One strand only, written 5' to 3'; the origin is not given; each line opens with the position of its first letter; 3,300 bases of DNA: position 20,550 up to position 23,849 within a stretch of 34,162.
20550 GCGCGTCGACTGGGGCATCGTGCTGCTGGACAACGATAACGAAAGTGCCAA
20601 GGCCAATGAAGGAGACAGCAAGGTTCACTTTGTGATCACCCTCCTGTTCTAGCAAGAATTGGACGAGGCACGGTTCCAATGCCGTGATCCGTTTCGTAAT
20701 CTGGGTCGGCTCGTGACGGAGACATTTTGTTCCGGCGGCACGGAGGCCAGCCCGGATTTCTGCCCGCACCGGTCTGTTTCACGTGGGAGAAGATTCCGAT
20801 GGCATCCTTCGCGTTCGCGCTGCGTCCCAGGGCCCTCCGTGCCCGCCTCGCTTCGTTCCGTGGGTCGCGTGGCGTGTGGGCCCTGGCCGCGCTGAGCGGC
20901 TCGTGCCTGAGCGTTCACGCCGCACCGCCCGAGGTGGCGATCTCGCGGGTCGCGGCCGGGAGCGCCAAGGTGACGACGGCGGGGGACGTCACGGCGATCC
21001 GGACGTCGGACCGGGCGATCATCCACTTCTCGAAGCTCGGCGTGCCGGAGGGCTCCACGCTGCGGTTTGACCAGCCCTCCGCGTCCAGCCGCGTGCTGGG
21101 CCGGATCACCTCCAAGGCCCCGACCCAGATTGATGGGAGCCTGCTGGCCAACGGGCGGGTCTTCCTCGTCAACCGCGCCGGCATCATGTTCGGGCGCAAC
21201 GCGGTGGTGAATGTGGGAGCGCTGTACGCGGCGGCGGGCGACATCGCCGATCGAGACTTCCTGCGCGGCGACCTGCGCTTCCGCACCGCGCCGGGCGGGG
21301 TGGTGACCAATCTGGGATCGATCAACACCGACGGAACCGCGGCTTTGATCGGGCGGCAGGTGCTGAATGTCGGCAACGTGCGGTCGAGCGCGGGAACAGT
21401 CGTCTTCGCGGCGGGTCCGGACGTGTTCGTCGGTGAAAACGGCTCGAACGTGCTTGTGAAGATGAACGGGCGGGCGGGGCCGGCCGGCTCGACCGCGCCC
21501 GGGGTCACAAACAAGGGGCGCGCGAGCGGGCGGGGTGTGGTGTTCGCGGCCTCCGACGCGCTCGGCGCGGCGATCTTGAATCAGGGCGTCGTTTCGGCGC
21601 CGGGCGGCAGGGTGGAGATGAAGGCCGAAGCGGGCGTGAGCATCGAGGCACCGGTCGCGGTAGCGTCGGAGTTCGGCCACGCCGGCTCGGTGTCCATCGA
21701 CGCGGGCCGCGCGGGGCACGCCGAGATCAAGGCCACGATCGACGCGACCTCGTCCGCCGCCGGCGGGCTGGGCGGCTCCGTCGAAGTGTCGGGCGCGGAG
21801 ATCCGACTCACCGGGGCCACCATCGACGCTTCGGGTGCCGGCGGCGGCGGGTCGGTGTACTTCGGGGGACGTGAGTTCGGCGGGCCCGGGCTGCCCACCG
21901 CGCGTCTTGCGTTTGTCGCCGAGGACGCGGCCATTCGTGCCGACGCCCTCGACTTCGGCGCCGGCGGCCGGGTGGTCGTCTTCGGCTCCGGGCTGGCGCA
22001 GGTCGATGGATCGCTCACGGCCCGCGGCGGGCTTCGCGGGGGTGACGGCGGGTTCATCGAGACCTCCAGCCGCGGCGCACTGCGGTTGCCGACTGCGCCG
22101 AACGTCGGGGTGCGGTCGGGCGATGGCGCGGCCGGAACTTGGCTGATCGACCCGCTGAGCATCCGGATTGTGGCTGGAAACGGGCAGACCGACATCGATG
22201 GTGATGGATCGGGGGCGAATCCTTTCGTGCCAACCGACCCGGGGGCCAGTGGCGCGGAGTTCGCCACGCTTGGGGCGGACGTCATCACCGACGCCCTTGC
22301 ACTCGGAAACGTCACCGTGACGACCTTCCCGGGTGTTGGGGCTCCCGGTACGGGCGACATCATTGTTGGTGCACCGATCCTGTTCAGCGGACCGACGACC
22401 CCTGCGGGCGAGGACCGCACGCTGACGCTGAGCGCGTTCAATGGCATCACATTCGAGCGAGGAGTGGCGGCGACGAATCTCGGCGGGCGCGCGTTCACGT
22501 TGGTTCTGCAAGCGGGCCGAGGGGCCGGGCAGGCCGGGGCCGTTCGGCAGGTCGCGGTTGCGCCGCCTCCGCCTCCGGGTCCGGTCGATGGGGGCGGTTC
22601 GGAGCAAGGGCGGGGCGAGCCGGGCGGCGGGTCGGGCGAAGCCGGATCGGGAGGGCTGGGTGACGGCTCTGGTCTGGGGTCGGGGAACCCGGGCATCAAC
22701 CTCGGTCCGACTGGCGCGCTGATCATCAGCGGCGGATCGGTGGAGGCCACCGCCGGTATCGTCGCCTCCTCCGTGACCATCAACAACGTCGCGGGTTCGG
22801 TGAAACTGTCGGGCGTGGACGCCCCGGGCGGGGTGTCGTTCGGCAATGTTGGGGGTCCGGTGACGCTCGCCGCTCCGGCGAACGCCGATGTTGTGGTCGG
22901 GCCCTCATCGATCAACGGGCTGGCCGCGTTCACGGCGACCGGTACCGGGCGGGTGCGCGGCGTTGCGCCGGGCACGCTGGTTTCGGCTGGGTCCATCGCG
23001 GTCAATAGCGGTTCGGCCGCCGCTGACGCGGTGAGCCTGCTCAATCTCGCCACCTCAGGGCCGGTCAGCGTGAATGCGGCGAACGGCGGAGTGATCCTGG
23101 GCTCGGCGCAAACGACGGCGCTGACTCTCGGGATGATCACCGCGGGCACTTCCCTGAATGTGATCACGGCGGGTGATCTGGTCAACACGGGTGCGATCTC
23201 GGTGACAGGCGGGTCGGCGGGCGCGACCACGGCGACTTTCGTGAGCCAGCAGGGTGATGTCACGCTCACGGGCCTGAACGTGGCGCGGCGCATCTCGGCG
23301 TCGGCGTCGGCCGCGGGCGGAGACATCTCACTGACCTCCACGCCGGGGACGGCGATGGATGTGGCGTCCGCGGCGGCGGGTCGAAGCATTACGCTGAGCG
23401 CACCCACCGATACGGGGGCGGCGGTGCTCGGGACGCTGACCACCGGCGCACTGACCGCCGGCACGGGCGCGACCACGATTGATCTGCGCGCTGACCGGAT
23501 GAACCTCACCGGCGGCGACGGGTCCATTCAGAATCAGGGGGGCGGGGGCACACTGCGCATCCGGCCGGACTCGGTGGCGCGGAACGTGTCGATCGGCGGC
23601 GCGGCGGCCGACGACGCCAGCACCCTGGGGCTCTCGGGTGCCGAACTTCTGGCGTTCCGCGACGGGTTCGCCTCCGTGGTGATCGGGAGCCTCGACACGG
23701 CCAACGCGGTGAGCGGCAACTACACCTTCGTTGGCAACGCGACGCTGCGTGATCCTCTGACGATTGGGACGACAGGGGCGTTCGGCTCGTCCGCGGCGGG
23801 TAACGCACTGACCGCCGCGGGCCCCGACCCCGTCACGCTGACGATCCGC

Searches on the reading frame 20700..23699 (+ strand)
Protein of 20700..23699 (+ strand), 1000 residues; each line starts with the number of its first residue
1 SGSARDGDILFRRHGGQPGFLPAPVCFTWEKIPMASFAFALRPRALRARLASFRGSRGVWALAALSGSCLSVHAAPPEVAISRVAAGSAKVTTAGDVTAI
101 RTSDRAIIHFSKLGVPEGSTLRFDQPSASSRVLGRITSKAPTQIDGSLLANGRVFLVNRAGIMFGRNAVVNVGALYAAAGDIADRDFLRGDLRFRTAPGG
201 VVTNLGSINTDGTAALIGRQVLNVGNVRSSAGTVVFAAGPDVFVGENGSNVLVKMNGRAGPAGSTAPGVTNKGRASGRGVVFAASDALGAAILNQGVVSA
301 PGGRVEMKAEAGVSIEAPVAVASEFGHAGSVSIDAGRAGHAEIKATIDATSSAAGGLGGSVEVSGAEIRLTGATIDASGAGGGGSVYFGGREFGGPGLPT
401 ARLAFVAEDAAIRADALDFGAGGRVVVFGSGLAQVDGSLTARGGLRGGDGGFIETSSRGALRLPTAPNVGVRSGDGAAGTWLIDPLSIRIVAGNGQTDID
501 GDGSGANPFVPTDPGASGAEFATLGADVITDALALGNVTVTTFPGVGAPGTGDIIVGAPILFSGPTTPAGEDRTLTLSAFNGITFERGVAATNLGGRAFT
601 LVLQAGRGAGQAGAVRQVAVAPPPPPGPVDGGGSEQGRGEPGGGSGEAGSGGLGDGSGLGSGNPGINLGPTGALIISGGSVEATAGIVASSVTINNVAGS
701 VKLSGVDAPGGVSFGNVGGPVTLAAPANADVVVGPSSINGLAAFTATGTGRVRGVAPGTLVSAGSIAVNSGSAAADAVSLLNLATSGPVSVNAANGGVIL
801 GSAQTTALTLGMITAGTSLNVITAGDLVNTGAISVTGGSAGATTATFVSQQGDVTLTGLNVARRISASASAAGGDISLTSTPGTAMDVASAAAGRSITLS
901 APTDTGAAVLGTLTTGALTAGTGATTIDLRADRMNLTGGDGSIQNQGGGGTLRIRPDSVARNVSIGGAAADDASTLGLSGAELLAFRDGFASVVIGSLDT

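Call 32: search_protein_families(library=pfam, proteins=[window:20700-23699:+], max_evalue=0.1)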
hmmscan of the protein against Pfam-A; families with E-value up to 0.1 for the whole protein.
window:20700-23699:+ (1000 aa): 2 families
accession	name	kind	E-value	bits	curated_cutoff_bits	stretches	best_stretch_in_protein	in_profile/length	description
PF05860.19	TPS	-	1.3e-21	78.1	33.5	1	102-268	28-189/252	TPS secretion domain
PF13349.12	DUF4097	-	0.072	12.9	22.9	0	829-892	85-145/247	Toastrack DUF4097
